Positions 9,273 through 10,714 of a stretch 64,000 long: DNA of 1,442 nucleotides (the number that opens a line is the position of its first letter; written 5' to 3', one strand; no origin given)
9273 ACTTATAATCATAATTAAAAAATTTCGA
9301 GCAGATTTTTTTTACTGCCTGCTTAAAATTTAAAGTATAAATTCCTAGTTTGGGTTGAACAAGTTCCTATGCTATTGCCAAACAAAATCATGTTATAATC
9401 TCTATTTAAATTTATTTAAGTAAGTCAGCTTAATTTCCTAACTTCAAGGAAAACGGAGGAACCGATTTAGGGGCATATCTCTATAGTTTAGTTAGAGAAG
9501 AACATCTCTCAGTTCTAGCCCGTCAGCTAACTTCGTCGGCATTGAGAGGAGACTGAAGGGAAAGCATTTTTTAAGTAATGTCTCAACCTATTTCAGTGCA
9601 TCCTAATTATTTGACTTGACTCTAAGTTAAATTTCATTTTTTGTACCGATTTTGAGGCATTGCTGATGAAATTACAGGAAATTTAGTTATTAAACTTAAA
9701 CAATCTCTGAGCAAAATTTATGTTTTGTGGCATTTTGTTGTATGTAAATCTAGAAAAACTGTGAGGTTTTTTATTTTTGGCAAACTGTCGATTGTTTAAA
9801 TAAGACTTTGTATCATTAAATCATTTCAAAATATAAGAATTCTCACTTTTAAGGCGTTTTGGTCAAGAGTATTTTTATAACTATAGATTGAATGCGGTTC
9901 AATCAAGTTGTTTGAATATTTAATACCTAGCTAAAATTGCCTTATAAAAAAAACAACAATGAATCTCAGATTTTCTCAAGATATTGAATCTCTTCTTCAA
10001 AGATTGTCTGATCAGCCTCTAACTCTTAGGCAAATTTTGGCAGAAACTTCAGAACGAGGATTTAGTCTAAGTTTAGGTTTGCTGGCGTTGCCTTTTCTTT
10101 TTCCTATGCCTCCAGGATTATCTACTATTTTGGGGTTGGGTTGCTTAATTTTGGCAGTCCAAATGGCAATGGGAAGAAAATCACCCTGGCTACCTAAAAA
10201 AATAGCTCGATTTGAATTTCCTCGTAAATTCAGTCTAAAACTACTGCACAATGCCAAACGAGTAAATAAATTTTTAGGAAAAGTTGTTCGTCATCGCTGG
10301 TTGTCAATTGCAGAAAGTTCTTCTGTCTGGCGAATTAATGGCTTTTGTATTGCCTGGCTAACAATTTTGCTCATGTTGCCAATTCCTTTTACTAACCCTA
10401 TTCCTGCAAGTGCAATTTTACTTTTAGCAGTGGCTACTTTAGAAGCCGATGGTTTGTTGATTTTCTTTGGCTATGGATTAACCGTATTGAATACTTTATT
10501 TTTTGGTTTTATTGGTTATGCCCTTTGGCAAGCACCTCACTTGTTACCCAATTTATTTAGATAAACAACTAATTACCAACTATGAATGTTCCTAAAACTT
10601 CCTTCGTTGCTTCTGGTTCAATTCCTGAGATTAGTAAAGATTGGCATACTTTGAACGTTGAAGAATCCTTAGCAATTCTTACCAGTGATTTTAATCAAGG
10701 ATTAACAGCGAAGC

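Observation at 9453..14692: Three copies of a conserved ~110-nt structured RNA element in 5' leaders of transport genes; riboswitch candidate I cannot assign to a known class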

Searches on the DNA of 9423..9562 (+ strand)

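Call 29: build_rna_model(alignment_id=A2, structure=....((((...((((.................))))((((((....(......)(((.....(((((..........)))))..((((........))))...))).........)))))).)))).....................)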
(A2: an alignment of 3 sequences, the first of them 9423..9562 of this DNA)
Model R1 built from alignment A2 (3 sequences, 147 columns); structure: as given.
model positions 141; base pairs 27; branch points 3; effective number of sequences 1.08; information 0.59 bits per position. Calibrated on 0.2 Mb of random sequence (short: E-values are rough).
structure used (alignment columns):
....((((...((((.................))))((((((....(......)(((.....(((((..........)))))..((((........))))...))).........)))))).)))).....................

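Call 30: search_with_rna_model(model_id=R1, sources=[window, L001, L002, L003, L004, L005, L006, L007, L008, L009, L010, L011, L012, L013, L014, L015, L016, L017, L018, L019, L020, L021, L022, L023, L024, L025, L026, L027, L028, L029, L030, L031, L032, L033, L034, L035, L036, L037, L038, L039, L040, L041, L042, L043, L044, L045, L046, L047, L048, L049, L050, L051, L052, L053, L054, L055, L056, L057, L058, L059, L060, L061, L062, L063, L064, L065, L066, L067, L068, L069, L070, L071, L072, L073, L074, L075, L076, L077, L078, L079, L080], max_evalue=0.01, make_alignment=true)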
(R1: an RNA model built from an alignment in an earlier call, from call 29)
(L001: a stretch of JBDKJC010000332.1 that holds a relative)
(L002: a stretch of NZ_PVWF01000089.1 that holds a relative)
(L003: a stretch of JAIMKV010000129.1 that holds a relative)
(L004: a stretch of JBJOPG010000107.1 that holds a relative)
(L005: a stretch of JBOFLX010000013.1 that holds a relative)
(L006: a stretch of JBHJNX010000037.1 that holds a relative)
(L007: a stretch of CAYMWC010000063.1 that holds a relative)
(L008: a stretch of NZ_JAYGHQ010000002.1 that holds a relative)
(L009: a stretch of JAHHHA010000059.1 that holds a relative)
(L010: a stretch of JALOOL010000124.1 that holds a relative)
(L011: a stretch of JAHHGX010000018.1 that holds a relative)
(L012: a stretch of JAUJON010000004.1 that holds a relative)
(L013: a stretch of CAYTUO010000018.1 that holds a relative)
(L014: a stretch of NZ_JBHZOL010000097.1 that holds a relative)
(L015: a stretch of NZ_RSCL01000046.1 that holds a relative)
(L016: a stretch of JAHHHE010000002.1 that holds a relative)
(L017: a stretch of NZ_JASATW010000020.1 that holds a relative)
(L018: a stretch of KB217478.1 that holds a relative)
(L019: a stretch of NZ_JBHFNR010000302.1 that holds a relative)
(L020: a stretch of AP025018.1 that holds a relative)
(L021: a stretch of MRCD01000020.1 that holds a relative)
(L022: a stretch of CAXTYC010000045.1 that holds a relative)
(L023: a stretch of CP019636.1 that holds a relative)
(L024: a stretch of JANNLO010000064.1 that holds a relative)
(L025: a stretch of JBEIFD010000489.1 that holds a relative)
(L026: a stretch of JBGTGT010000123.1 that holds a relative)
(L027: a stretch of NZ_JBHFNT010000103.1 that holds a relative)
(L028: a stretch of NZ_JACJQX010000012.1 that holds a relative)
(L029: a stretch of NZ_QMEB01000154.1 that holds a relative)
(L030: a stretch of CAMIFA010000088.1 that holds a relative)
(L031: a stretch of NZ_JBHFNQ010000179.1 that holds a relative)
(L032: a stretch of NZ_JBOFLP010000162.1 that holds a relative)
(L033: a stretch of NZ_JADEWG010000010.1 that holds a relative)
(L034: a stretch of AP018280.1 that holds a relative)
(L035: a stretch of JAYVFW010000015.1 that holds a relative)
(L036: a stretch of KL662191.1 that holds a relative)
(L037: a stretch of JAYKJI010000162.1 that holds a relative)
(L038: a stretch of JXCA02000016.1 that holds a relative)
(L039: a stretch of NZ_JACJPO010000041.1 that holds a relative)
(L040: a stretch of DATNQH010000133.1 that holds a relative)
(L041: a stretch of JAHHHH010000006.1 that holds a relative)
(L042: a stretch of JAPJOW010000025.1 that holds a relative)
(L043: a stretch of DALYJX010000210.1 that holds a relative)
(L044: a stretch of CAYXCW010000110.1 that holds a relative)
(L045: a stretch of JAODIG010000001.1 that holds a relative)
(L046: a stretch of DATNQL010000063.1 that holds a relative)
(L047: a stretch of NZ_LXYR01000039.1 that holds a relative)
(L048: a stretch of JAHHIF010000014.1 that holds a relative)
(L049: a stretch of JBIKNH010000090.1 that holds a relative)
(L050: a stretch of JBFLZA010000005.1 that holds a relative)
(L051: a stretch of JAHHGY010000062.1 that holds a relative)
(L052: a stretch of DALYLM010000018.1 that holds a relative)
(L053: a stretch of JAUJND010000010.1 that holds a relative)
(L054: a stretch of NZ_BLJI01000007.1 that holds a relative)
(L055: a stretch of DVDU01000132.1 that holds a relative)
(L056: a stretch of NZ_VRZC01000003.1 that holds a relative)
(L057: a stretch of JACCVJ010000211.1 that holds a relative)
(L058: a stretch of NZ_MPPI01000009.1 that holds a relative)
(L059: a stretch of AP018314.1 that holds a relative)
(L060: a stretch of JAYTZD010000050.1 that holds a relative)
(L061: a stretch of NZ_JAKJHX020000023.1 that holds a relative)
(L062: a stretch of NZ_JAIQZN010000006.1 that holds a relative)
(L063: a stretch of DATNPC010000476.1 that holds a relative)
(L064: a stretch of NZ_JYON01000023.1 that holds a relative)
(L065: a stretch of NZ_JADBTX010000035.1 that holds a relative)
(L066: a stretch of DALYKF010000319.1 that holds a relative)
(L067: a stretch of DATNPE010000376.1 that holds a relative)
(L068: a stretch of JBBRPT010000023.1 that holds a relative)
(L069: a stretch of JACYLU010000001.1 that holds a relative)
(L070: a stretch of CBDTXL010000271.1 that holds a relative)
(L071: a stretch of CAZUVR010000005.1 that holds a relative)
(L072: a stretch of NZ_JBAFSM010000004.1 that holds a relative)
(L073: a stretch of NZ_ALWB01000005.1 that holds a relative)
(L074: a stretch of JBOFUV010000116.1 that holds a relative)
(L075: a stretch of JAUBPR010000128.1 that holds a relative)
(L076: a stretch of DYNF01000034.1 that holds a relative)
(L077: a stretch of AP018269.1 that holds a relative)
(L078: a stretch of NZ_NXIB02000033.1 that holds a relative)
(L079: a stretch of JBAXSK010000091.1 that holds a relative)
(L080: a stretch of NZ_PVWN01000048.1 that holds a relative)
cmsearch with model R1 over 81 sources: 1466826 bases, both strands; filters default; matches with E-value up to 0.01: 100.
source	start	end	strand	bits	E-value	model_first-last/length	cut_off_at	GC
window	14008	14154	+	163.1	3.7e-33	1-141/141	no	0.46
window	9423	9562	+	162.9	4e-33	1-141/141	no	0.44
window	14561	14695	+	162.7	4.4e-33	1-141/141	no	0.47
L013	8887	9036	+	136.1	3.6e-27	1-141/141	no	0.5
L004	5297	5434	+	132.8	1.9e-26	1-141/141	no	0.41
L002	8103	8262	+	130.2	7.3e-26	1-141/141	no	0.44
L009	8422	8565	+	129.3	1.1e-25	1-141/141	no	0.48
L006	8503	8635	+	128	2.2e-25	1-141/141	no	0.47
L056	8725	8862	+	127.7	2.6e-25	1-141/141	no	0.43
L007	3252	3409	+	126.7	4.2e-25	1-141/141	no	0.43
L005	8353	8510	+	126.4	5.1e-25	1-141/141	no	0.43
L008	8877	9048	+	125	1e-24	1-141/141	no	0.45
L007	3721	3902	+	122.7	3.3e-24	1-141/141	no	0.39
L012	6482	6662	+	120.3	1.1e-23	1-141/141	no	0.5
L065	5776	5910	+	120.3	1.1e-23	1-141/141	no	0.51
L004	1293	1432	+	118.3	3.3e-23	1-141/141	no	0.43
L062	8749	8904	+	117.6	4.5e-23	1-141/141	no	0.49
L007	7802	7964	+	117.5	4.9e-23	1-141/141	no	0.42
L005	8821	9002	+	116.7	7.3e-23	1-141/141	no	0.38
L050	8490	8667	+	116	1e-22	1-141/141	no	0.5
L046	2172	2359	+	114.5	2.2e-22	1-141/141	no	0.49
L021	8839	9014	+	114.4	2.3e-22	1-141/141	no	0.38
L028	8822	8970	+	114.4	2.4e-22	1-141/141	no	0.43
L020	8797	9038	+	114.3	2.4e-22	1-141/141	no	0.4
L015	8807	9042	+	114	2.8e-22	1-141/141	no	0.38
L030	8756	8920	+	113.5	3.7e-22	1-141/141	no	0.41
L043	6151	6300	+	113.2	4.4e-22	1-141/141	no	0.52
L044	3568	3717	+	112.8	5.4e-22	1-141/141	no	0.51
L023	8522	8743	+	112.3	6.8e-22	1-141/141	no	0.45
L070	1768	1944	+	112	7.8e-22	1-141/141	no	0.52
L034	8623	8860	+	111.7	9.1e-22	1-141/141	no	0.43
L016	8841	9021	+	111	1.3e-21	1-141/141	no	0.41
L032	3841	3990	+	110.5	1.7e-21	1-141/141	no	0.45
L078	8615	8813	+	109.6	2.7e-21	1-141/141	no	0.41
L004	1761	1908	+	109.2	3.4e-21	1-141/141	no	0.46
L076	3825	4003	+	109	3.7e-21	1-141/141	no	0.4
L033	8753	8907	+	108.9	3.9e-21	1-141/141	no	0.46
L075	4241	4453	+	108.8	4.1e-21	1-141/141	no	0.44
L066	2513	2689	+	108.7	4.3e-21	1-141/141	no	0.5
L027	8712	8866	+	108.3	5.2e-21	1-141/141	no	0.48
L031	662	816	+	108.1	5.7e-21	1-141/141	no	0.5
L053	8660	8842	+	108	6.2e-21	1-141/141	no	0.47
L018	8801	9042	+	107.8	6.9e-21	1-141/141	no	0.39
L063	7386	7573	+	107.1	9.9e-21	1-141/141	no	0.49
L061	8758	8956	+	107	1.1e-20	1-141/141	no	0.42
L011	8769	9016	+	106.3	1.4e-20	1-141/141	no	0.35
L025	600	754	+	106.3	1.5e-20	1-141/141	no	0.46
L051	8674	8823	+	105.9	1.8e-20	1-141/141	no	0.45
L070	4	176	+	105.9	1.8e-20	1-141/141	no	0.55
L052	8779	8956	+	105.6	2.1e-20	1-141/141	no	0.48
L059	8667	8862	+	105.4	2.4e-20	1-141/141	no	0.43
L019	1220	1375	+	105.2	2.6e-20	1-141/141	no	0.48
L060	8682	8880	+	105.1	2.7e-20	1-141/141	no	0.43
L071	8917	9060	+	104.8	3.1e-20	1-141/141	no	0.46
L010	8836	9048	+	104.6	3.5e-20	1-141/141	no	0.46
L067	3114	3314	+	104.5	3.6e-20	1-141/141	no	0.47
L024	8853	9007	+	104.2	4.4e-20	1-141/141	no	0.41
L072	8930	9062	+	103.6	5.8e-20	1-141/141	no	0.56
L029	4760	4955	+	103.4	6.3e-20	1-141/141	no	0.44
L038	8493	8688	+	103.1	7.4e-20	1-141/141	no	0.44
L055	8836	9017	+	102.8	8.9e-20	1-141/141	no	0.48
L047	8887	9064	+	101.9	1.4e-19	1-141/141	no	0.49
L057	4199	4346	+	101.7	1.5e-19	1-141/141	no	0.45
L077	8742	8949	+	101.7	1.6e-19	1-141/141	no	0.48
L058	8889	9065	+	101.6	1.6e-19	1-141/141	no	0.5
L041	8540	8763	+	101.5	1.8e-19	1-141/141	no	0.41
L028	6761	6977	+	100.7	2.6e-19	1-141/141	no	0.43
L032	1744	1960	+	100.7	2.6e-19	1-141/141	no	0.43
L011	4415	4590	+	100.6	2.7e-19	1-141/141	no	0.44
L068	8869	9046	+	100.2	3.4e-19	1-141/141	no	0.49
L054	8862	9028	+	99.7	4.2e-19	1-141/141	no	0.44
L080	8792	8939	+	99.2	5.7e-19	1-141/141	no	0.46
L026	8784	8929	+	98.3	8.6e-19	1-141/141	no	0.47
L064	8754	8929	+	98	1e-18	1-141/141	no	0.43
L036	8903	9053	+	97.9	1.1e-18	1-141/141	no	0.52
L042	6400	6546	+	95.6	3.6e-18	1-141/141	no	0.45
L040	3869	4083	+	94.1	7.6e-18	1-141/141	no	0.42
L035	100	276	+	93.4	1.1e-17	1-141/141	no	0.5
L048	8763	8938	+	92.8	1.5e-17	1-141/141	no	0.49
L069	8903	9065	+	90.9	3.8e-17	1-141/141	no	0.49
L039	3969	4119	+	90.7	4.3e-17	1-141/141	no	0.48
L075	2248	2464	+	90.5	4.8e-17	1-141/141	no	0.42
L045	8911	9055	+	89.6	7.6e-17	1-141/141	no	0.5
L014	8878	9028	+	89.3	8.9e-17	1-141/141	no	0.52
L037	5048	5193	+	85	7.8e-16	1-141/141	no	0.47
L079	8767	8951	+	84.1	1.2e-15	1-141/141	no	0.44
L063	11136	11293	+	82.9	2.3e-15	1-141/141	no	0.49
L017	8862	9030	+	78.9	1.7e-14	1-141/141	no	0.53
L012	12325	12486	+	78.7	2e-14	1-141/141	no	0.49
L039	7419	7562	+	78.2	2.5e-14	1-141/141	no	0.51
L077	12323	12458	+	78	2.9e-14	1-141/141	no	0.49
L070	5319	5478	+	76.7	5.4e-14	1-141/141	no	0.56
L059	12554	12691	+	76.6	5.9e-14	1-141/141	no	0.46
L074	8858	9028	+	73.8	2.4e-13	1-141/141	no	0.49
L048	12384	12544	+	64.9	2.2e-11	1-141/141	no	0.5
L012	8765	8921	+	61.9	1.1e-10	1-141/141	no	0.5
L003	1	55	+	55.3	3e-09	87-141/141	5'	0.53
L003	363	496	+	53.4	8.1e-09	1-141/141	no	0.28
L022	8714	8867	+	46.2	3.3e-07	1-141/141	no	0.49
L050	12359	12501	+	40.4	6.4e-06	1-141/141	no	0.46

Alignment A3: 100 matches aligned to the model, 346 columns, each read 5' to 3' on its own strand. Consensus structure (alignment columns), stored with it:
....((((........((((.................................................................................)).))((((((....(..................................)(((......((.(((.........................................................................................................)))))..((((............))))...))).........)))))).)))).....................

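Call 38: search_with_rna_model(model_id=R1, sources=[L081, L082, L083, L084, L085, L086, L087, L088, L089, L090, L091, L092, L093, L094, L095, L096, L097, L098, L099, L100, L101, L102, L103, L104, L105, L106, L107, L108, L109, L110, L111, L112, L113, L114, L115, L116, L117, L118, L119, L120, L121, L122, L123, L124, L125, L126, L127, L128, L129, L130, L131, L132, L133, L134, L135, L136, L137, L138, L139, L140, L141, L142, L143, L144, L145, L146, L147, L148, L149, L150, L151, L152, L153, L154, L155, L156, L157, L158, L159, L160], max_evalue=0.01, make_alignment=true)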
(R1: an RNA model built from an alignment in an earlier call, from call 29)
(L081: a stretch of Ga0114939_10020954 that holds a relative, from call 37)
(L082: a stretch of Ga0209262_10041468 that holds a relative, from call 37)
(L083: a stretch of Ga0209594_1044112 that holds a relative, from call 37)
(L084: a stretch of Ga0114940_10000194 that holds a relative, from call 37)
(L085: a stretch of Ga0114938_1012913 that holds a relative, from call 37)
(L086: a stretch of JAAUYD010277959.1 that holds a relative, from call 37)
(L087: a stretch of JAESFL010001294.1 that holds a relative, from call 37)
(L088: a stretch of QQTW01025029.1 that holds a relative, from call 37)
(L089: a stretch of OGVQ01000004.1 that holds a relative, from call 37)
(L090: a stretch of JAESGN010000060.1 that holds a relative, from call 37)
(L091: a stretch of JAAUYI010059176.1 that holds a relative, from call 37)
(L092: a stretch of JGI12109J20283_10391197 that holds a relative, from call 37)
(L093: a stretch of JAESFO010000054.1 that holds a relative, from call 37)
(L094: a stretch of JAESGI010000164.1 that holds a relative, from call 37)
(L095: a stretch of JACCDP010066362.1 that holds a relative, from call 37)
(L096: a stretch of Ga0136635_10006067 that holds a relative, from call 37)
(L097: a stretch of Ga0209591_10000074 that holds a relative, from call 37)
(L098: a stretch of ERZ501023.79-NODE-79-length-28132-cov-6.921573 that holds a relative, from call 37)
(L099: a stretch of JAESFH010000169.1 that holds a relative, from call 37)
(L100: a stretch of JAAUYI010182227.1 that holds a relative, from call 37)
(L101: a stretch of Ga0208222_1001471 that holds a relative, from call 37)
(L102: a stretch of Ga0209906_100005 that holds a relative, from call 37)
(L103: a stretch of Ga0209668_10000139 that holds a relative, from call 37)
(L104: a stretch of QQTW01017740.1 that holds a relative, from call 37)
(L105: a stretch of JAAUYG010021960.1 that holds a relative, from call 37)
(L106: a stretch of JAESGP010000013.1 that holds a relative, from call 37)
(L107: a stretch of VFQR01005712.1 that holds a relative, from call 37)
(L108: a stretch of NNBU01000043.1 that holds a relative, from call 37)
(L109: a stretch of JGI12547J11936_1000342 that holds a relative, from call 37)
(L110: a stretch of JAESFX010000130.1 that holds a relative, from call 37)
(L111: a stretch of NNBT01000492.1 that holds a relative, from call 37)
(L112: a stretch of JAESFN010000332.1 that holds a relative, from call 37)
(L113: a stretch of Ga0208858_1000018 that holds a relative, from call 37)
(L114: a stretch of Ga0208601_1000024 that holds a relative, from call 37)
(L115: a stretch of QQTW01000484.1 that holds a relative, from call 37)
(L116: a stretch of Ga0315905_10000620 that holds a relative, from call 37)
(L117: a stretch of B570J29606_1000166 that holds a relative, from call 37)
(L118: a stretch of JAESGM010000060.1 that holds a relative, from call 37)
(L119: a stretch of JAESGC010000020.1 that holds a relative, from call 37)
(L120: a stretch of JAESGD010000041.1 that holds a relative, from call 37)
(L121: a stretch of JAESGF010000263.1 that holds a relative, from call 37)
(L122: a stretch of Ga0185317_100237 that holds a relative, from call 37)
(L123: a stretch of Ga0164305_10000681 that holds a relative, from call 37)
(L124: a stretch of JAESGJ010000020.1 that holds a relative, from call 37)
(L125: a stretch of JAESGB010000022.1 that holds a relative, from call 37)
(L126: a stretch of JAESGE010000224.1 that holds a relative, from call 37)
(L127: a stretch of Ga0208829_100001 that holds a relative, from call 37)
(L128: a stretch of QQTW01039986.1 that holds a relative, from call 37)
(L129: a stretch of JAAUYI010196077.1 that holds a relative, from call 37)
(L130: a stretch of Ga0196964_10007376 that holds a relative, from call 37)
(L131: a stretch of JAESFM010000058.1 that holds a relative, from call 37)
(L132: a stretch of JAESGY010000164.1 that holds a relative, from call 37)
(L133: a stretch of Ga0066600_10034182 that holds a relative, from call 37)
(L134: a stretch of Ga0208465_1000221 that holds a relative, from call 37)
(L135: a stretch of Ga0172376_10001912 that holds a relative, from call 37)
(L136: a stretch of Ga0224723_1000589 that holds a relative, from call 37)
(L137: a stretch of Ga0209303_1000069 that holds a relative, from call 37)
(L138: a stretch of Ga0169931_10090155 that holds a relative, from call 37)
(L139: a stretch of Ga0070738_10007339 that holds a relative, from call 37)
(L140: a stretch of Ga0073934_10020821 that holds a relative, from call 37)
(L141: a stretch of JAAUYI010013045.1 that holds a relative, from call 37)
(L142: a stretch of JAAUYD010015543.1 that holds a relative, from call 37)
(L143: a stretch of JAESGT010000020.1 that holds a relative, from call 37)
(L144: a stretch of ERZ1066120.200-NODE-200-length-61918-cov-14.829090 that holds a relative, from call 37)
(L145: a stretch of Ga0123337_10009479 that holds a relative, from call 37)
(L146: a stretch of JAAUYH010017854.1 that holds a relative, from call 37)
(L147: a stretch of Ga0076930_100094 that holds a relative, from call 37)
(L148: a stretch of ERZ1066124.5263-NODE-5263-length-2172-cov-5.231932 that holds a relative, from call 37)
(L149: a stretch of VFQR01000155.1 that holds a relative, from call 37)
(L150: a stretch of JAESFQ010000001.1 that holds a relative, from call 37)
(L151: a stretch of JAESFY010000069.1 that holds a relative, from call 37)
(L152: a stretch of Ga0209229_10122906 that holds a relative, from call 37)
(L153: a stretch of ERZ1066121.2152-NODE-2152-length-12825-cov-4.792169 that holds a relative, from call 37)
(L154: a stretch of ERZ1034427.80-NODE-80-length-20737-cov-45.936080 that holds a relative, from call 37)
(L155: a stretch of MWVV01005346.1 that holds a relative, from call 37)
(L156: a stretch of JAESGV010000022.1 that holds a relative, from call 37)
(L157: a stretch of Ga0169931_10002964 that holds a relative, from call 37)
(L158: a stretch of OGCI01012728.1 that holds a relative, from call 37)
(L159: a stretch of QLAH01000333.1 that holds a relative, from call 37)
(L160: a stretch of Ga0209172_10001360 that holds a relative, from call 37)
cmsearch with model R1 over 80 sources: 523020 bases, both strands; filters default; matches with E-value up to 0.01: 4.
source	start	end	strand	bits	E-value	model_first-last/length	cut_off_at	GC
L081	1743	1896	+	139.7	2e-28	1-141/141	no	0.42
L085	2004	2166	+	137.7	5.5e-28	1-141/141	no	0.54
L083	59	230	+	126.5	1.7e-25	1-141/141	no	0.49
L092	22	167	+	93.3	4.1e-18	1-141/141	no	0.53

Alignment A4: 4 matches aligned to the model, 208 columns, each read 5' to 3' on its own strand. Consensus structure (alignment columns), stored with it:
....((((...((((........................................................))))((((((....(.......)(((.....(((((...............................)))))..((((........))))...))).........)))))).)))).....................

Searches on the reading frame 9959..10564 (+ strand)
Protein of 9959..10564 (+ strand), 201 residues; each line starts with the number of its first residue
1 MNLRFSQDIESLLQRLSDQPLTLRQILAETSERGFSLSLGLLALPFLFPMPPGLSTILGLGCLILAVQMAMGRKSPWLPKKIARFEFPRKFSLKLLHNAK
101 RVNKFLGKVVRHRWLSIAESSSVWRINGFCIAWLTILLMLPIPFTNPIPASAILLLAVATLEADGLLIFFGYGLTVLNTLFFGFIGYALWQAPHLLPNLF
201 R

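Call 7: search_protein_families(library=pfam, proteins=[window:9959-10564:+])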
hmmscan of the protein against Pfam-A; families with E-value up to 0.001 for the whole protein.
window:9959-10564:+ (201 aa): 1 family
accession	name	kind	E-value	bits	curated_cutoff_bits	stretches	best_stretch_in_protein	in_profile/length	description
PF06055.17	ExoD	-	2.5e-59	200.1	23.8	1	9-183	5-179/180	Exopolysaccharide synthesis, ExoD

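Call 8: search_protein_families(library=ncbifam, proteins=[window:9959-10564:+])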
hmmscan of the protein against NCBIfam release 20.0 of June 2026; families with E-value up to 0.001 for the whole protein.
window:9959-10564:+ (201 aa): 0 families

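Call 37: find_related_loci(query=window:9959-10564:+, collection=metagenome_contigs, flank=4000)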
Query window:9959-10564:+ (201 aa) in metagenome_contigs; peptide patterns used: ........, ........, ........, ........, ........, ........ (x = any residue, [..] = any of these).
297 stretches matched a pattern; 111 encode a relative of the query (tblastn E <= 1e-3); the best 80 are kept; 80 distinct loci.
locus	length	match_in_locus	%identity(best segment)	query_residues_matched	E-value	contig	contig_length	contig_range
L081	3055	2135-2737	75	1-201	3e-103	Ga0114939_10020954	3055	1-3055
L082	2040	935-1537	74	1-201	5e-104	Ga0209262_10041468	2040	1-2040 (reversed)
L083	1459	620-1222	76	1-201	8e-97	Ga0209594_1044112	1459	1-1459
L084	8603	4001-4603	66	1-201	1e-89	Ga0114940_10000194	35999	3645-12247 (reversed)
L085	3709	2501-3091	75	1-197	2e-89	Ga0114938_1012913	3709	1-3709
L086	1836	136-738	65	1-201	1e-92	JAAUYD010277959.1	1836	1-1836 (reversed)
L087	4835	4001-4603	68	1-201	4e-87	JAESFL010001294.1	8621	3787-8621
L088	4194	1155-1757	67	1-201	6e-86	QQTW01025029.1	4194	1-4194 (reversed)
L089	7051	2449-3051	66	1-201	2e-85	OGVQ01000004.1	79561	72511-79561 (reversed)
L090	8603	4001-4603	65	1-201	6e-85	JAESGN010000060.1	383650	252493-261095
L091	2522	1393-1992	64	1-200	3e-87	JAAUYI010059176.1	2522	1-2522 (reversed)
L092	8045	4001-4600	69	1-200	4e-84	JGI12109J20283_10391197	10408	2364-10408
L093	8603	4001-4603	66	1-201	7e-84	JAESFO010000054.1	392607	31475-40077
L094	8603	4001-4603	65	1-201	3e-83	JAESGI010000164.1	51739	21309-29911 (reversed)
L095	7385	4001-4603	64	1-201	5e-83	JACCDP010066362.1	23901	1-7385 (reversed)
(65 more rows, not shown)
